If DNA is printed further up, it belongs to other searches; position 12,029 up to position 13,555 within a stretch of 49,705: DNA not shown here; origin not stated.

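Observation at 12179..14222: HAO-like octahaem cytochrome c coupled to an unrecognised internally duplicated 8-TM His-rich membrane protein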

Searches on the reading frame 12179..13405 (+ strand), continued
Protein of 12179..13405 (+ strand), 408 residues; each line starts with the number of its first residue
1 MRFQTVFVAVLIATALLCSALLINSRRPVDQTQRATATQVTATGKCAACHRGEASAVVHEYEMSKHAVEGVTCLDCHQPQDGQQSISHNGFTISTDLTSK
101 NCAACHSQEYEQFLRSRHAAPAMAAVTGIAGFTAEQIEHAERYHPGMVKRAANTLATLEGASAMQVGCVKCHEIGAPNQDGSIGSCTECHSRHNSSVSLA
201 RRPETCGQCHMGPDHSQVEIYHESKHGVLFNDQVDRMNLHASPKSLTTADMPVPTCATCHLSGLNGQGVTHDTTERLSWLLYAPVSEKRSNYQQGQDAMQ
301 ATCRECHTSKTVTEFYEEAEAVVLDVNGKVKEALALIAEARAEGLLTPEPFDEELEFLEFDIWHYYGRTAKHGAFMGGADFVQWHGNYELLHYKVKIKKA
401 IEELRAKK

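Call 21: find_homologous_proteins(query=window:12179-13402:+, max_evalue=0.00001)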
Query window:12179-13402:+ (408 aa): 3186 proteins with E <= 0.00001 among 8000 candidates; the best 120 are listed.
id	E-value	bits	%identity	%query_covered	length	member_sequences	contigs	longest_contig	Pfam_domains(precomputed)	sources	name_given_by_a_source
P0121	4.0e-277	936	100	100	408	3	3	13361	PF09699.16,PF13435.12,PF03264.20,PF02335.21,PF13447.12,PF14522.12,PF22113.2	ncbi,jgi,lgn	ncbi:MAG: hydroxylamine dehydrogenase [Planctomycetota bacterium]|jgi:hydroxylamine dehydrogenase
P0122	7.0e-269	909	96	100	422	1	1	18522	PF09699.16,PF13435.12,PF03264.20,PF02335.21,PF13447.12,PF14522.12,PF22113.2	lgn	-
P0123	5.0e-226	768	81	100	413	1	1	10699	PF09699.16,PF14537.12,PF13435.12,PF13447.12,PF14522.12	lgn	-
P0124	1.1e-223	760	78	100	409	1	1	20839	PF09699.16,PF13435.12,PF02335.21,PF13447.12,PF14522.12,PF22113.2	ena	-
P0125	2.8e-222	756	77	100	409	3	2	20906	PF09699.16,PF13435.12,PF02335.21,PF13447.12,PF14522.12,PF22113.2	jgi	-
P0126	1.2e-221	754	79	100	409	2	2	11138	PF09699.16,PF13435.12,PF02335.21,PF13447.12,PF14522.12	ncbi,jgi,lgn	ncbi:MAG: hydroxylamine dehydrogenase [Planctomycetota bacterium]|jgi:hydroxylamine dehydrogenase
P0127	3.4e-220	749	78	99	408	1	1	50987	PF09699.16,PF13435.12,PF03264.20,PF02335.21,PF13447.12,PF14522.12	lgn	-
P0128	3.9e-218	742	77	100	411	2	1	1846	PF09699.16,PF13435.12,PF02335.21,PF13447.12,PF14522.12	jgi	jgi:hydroxylamine dehydrogenase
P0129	6.0e-215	732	77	99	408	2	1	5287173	PF09699.16,PF13435.12,PF03264.20,PF02335.21,PF13447.12,PF14522.12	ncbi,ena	-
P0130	1.6e-214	730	77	99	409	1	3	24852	PF09699.16,PF13435.12,PF02335.21,PF13447.12,PF14522.12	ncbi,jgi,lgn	ncbi:MAG: hydroxylamine dehydrogenase [Chlamydiales bacterium]|jgi:hydroxylamine dehydrogenase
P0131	3.0e-214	729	76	100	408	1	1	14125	PF09699.16,PF13435.12,PF02335.21,PF13447.12,PF14522.12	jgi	-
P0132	1.5e-213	727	78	99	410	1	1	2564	PF09699.16,PF13435.12,PF02335.21,PF13447.12,PF14522.12,PF22113.2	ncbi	-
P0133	1.8e-213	727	75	100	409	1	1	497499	PF09699.16,PF13435.12,PF13447.12,PF14522.12,PF22113.2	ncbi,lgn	-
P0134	1.1e-210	718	76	99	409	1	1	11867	PF09699.16,PF13435.12,PF02335.21,PF13447.12,PF14522.12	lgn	-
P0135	1.3e-209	714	75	100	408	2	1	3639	PF09699.16,PF13435.12,PF03264.20,PF02335.21,PF13447.12,PF14522.12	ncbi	-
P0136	7.0e-208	708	73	100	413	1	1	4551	PF09699.16,PF13435.12,PF13447.12,PF14522.12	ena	-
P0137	1.7e-203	694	75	95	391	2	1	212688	PF09699.16,PF13435.12,PF02335.21,PF13447.12,PF14522.12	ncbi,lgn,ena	-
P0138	1.0e-191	655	81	85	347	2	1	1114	PF09699.16,PF13435.12,PF02335.21,PF13447.12,PF14522.12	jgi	-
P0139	8.7e-189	645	68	99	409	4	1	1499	PF09699.16,PF13447.12,PF14522.12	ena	-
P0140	5.6e-185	633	65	100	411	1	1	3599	PF09699.16,PF13435.12,PF02335.21,PF13447.12,PF14522.12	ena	-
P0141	1.1e-184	632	65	99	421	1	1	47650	PF09699.16,PF13447.12,PF14522.12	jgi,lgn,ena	-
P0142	7.8e-183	626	66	99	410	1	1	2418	PF09699.16,PF13435.12,PF02335.21,PF13447.12,PF14522.12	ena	-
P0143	4.5e-182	623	65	99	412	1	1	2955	PF09699.16,PF13435.12,PF02335.21,PF13447.12,PF14522.12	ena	-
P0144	4.7e-182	623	64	100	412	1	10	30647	PF09699.16,PF13435.12,PF13447.12,PF14522.12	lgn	-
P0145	9.8e-181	619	64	99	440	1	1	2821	PF09699.16,PF13435.12,PF02335.21,PF13447.12,PF14522.12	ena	-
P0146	3.8e-180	617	65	99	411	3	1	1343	PF09699.16,PF14537.12,PF13435.12,PF13447.12,PF14522.12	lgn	-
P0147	4.5e-180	617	63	100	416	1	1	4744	PF09699.16,PF13435.12,PF13447.12,PF14522.12,PF22113.2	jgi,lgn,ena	-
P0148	5.1e-180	617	65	100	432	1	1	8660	PF09699.16,PF13435.12,PF02335.21,PF13447.12,PF14522.12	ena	-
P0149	1.3e-179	615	63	100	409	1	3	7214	PF09699.16,PF13435.12,PF13447.12,PF14522.12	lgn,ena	-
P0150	1.4e-179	615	63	100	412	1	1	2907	PF09699.16,PF13435.12,PF13447.12,PF14522.12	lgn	-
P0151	2.6e-179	614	62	100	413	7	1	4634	PF09699.16,PF13447.12,PF14522.12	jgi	-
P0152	3.1e-179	614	65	99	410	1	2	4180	PF09699.16,PF13435.12,PF13447.12,PF14522.12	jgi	-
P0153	5.2e-179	613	64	99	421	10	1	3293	PF09699.16,PF13435.12,PF02335.21,PF13447.12,PF14522.12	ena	-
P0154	5.6e-179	613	65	99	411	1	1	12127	PF09699.16,PF14537.12,PF13435.12,PF13447.12,PF14522.12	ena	-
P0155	6.1e-179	613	64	100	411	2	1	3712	PF09699.16,PF13435.12,PF13447.12,PF14522.12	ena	-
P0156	6.5e-179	613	64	100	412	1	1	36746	PF09699.16,PF13435.12,PF03264.20,PF02335.21,PF13447.12,PF14522.12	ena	-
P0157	6.5e-179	613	65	100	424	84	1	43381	PF09699.16,PF14537.12,PF13435.12,PF13447.12,PF14522.12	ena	-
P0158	7.9e-179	613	65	99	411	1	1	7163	PF09699.16,PF14537.12,PF13435.12,PF13447.12,PF14522.12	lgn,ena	-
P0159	8.3e-179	613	63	100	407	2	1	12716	PF09699.16,PF13435.12,PF02335.21,PF13447.12,PF14522.12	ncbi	-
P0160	1.1e-178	612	65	99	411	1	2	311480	PF09699.16,PF14537.12,PF13435.12,PF13447.12,PF14522.12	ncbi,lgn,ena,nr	ncbi:MAG: multiheme c-type cytochrome [Candidatus Poribacteria bacterium]|nr:multiheme c-type cytoch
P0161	1.3e-178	612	63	100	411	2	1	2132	PF09699.16,PF13447.12,PF14522.12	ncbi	-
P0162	2.1e-178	611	64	96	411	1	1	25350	PF09699.16,PF13435.12,PF13447.12,PF14522.12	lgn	-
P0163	2.3e-178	611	63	100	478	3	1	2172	PF09699.16,PF13447.12,PF14522.12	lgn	-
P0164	4.7e-178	610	63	100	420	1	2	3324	PF09699.16,PF14537.12,PF13435.12,PF13447.12,PF14522.12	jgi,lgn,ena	-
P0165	5.5e-178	610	63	99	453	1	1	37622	PF09699.16,PF02335.21,PF13447.12,PF14522.12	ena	-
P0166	6.0e-178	610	63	100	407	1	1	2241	PF09699.16,PF13435.12,PF02335.21,PF13447.12,PF14522.12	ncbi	-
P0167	8.8e-178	609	65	99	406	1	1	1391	PF09699.16,PF13435.12,PF13447.12,PF14522.12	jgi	jgi:hypothetical protein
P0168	9.3e-178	609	63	100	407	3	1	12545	PF09699.16,PF13435.12,PF02335.21,PF13447.12,PF14522.12,PF22113.2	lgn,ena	-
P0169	1.1e-177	609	64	99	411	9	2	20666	PF09699.16,PF14537.12,PF13435.12,PF13447.12,PF14522.12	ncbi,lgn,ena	-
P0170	1.3e-177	609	64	99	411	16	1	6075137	PF09699.16,PF13435.12,PF13447.12,PF14522.12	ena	-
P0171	1.6e-177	608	65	100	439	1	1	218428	PF09699.16,PF02335.21,PF13447.12,PF14522.12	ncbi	ncbi:MAG: ammonia-forming cytochrome c nitrite reductase subunit c552 [Myxococcota bacterium]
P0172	1.8e-177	608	64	100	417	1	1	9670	PF09699.16,PF13435.12,PF13447.12,PF14522.12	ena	-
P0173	1.9e-177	608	63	100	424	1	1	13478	PF09699.16,PF14537.12,PF13435.12,PF13447.12,PF14522.12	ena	-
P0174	1.9e-177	608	65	99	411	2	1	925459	PF09699.16,PF14537.12,PF13435.12,PF02335.21,PF13447.12,PF14522.12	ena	-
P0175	2.0e-177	608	63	99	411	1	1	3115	PF09699.16,PF14537.12,PF13435.12,PF13447.12,PF14522.12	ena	-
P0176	2.2e-177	608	64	99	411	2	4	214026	PF09699.16,PF13435.12,PF13447.12,PF14522.12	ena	-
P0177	2.5e-177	608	64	100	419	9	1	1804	PF09699.16,PF14537.12,PF13435.12,PF13447.12,PF14522.12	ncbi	-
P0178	2.5e-177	608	63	100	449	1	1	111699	PF09699.16,PF13447.12,PF14522.12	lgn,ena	-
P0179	2.7e-177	608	64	99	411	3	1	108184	PF09699.16,PF14537.12,PF13435.12,PF13447.12,PF14522.12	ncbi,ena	-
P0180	2.7e-177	608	63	100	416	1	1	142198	PF09699.16,PF13435.12,PF13447.12,PF14522.12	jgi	jgi:hydroxylamine dehydrogenase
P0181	2.9e-177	607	64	100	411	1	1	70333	PF09699.16,PF14537.12,PF13435.12,PF13447.12,PF14522.12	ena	-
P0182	3.0e-177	607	63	99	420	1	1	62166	PF09699.16,PF13435.12,PF02085.22,PF02335.21,PF13447.12,PF14522.12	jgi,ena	-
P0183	3.6e-177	607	65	95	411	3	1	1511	PF09699.16,PF13435.12,PF13447.12,PF14522.12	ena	-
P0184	3.7e-177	607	62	100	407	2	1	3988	PF09699.16,PF13435.12,PF02335.21,PF13447.12,PF14522.12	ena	-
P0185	4.0e-177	607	63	100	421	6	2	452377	PF09699.16,PF14537.12,PF13435.12,PF13447.12,PF14522.12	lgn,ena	-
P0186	4.1e-177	607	65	100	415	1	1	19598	PF09699.16,PF02335.21,PF13447.12,PF14522.12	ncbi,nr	ncbi:ammonia-forming cytochrome c nitrite reductase subunit c552 [bacterium AH-315-F18]|nr:ammonia-f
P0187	4.6e-177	607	65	99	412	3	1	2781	PF09699.16,PF13435.12,PF13447.12,PF14522.12,PF22113.2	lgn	-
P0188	5.5e-177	607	63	99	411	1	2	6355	PF09699.16,PF14537.12,PF13435.12,PF13447.12,PF14522.12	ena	-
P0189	6.0e-177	606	64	99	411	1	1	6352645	PF09699.16,PF14537.12,PF13435.12,PF13447.12,PF14522.12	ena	-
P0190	6.3e-177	606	63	99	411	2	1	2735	PF09699.16,PF14537.12,PF13435.12,PF13447.12,PF14522.12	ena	-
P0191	6.5e-177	606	64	100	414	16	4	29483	PF09699.16,PF13435.12,PF03264.20,PF02335.21,PF13447.12,PF14522.12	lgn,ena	-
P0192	6.7e-177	606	63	100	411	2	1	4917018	PF09699.16,PF14537.12,PF13435.12,PF13447.12,PF14522.12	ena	-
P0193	7.7e-177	606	63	99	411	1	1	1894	PF09699.16,PF14537.12,PF13435.12,PF13447.12,PF14522.12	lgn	-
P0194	8.0e-177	606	64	96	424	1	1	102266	PF09699.16,PF14537.12,PF13435.12,PF13447.12,PF14522.12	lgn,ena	-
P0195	8.4e-177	606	63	100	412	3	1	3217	PF09699.16,PF13435.12,PF02335.21,PF13447.12,PF14522.12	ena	-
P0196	1.0e-176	606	64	96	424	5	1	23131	PF09699.16,PF14537.12,PF13435.12,PF13447.12,PF14522.12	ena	-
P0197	1.1e-176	606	66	100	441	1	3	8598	PF09699.16,PF13435.12,PF02335.21,PF13447.12,PF14522.12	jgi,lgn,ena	-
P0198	1.3e-176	605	63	100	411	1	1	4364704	PF09699.16,PF14537.12,PF13435.12,PF13447.12,PF14522.12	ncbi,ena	-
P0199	1.3e-176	605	62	100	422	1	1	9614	PF09699.16,PF02335.21,PF13447.12,PF14522.12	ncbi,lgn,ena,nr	ncbi:MAG: ammonia-forming cytochrome c nitrite reductase subunit c552 [Pirellulaceae bacterium]|nr:a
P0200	1.4e-176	605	62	100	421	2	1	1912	PF09699.16,PF13435.12,PF03264.20,PF13447.12,PF14522.12,PF22113.2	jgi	jgi:hypothetical protein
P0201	1.4e-176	605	65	97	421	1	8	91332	PF09699.16,PF13435.12,PF13447.12,PF14522.12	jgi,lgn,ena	-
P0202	1.4e-176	605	62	99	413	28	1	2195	PF09699.16,PF13435.12,PF13447.12,PF14522.12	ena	-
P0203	1.8e-176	605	63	99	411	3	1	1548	PF09699.16,PF13435.12,PF13447.12,PF14522.12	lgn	-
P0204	1.9e-176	605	64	99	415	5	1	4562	PF09699.16,PF13435.12,PF13447.12,PF14522.12,PF22113.2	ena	-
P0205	2.2e-176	605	64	99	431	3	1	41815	PF09699.16,PF14537.12,PF13435.12,PF02335.21,PF13447.12,PF14522.12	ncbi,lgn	-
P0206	2.8e-176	604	64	99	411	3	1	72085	PF09699.16,PF14537.12,PF13435.12,PF13447.12,PF14522.12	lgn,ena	-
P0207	3.0e-176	604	63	99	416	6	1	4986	PF09699.16,PF13435.12,PF03264.20,PF13447.12,PF14522.12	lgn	-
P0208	3.1e-176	604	63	100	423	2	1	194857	PF09699.16,PF14537.12,PF13435.12,PF13447.12,PF14522.12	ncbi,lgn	-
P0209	3.2e-176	604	64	99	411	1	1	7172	PF09699.16,PF14537.12,PF13435.12,PF13447.12,PF14522.12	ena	-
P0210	3.3e-176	604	63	99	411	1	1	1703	PF09699.16,PF13435.12,PF13447.12,PF14522.12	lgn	-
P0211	3.4e-176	604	63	100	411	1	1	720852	PF09699.16,PF14537.12,PF13435.12,PF13447.12,PF14522.12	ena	-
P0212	4.3e-176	604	64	99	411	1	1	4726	PF09699.16,PF14537.12,PF13435.12,PF13447.12,PF14522.12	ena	-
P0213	4.4e-176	604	63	100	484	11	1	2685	PF09699.16,PF14537.12,PF13447.12,PF14522.12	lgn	-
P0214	4.6e-176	604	63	99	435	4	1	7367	PF09699.16,PF13447.12,PF14522.12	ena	-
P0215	5.8e-176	603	64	100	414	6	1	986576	PF09699.16,PF13435.12,PF02335.21,PF13447.12,PF14522.12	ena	-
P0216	6.4e-176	603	63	99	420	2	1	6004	PF09699.16,PF13435.12,PF13447.12,PF14522.12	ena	-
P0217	6.4e-176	603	63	99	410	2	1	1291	PF09699.16,PF13435.12,PF03264.20,PF02335.21,PF13447.12,PF14522.12,PF22113.2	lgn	-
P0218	7.1e-176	603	63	99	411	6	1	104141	PF09699.16,PF14537.12,PF13435.12,PF13447.12,PF14522.12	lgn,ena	-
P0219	7.2e-176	603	63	99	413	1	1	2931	PF09699.16,PF13435.12,PF13447.12,PF14522.12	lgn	-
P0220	7.3e-176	603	63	99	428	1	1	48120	PF09699.16,PF02335.21,PF13447.12,PF14522.12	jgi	jgi:mono/diheme cytochrome c family protein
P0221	8.1e-176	603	64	99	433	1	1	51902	PF09699.16,PF13435.12,PF02335.21,PF13447.12,PF14522.12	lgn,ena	-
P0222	8.3e-176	603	62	100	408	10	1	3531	PF09699.16,PF13435.12,PF02335.21,PF13447.12,PF14522.12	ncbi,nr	ncbi:ammonia-forming cytochrome c nitrite reductase subunit c552 [candidate division KSB1 bacterium]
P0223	9.3e-176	603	64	99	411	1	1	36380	PF09699.16,PF14537.12,PF13435.12,PF13447.12,PF14522.12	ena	-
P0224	1.0e-175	602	65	99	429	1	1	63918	PF09699.16,PF14537.12,PF13435.12,PF13447.12,PF14522.12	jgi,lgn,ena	-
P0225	1.1e-175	602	63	100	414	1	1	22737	PF09699.16,PF14537.12,PF13435.12,PF13447.12,PF14522.12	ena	-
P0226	1.1e-175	602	63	100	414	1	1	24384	PF09699.16,PF14537.12,PF13435.12,PF13447.12,PF14522.12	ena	-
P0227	1.1e-175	602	63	99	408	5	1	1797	PF09699.16,PF13435.12,PF13447.12,PF14522.12,PF22113.2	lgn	-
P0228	1.1e-175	602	63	100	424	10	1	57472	PF09699.16,PF14537.12,PF13435.12,PF13447.12,PF14522.12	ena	-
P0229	1.2e-175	602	63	100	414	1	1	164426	PF09699.16,PF14537.12,PF13435.12,PF13447.12,PF14522.12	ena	-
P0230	1.2e-175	602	63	98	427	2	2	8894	PF09699.16,PF13447.12,PF14522.12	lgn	-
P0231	1.2e-175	602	62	100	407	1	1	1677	PF09699.16,PF13435.12,PF13447.12,PF14522.12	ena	-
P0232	1.4e-175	602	61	100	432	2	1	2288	PF09699.16,PF13435.12,PF02335.21,PF13447.12,PF14522.12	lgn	-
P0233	1.5e-175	602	63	99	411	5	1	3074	PF09699.16,PF13435.12,PF02335.21,PF13447.12,PF14522.12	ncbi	-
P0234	1.6e-175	602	63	99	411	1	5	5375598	PF09699.16,PF14537.12,PF13435.12,PF13447.12,PF14522.12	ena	-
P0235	1.6e-175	602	65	98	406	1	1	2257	PF09699.16,PF13435.12,PF13447.12,PF14522.12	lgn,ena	-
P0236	1.7e-175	602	64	99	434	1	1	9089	PF09699.16,PF13435.12,PF13447.12,PF14522.12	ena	-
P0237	1.7e-175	602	63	100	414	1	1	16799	PF09699.16,PF14537.12,PF13435.12,PF13447.12,PF14522.12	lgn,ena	-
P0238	1.7e-175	602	63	100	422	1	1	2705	PF09699.16,PF13435.12,PF02335.21,PF13447.12,PF14522.12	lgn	-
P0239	1.9e-175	601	62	99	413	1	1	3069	PF09699.16,PF13435.12,PF13447.12,PF14522.12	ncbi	-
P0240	2.0e-175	601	63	100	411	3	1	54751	PF09699.16,PF14537.12,PF13435.12,PF13447.12,PF14522.12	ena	-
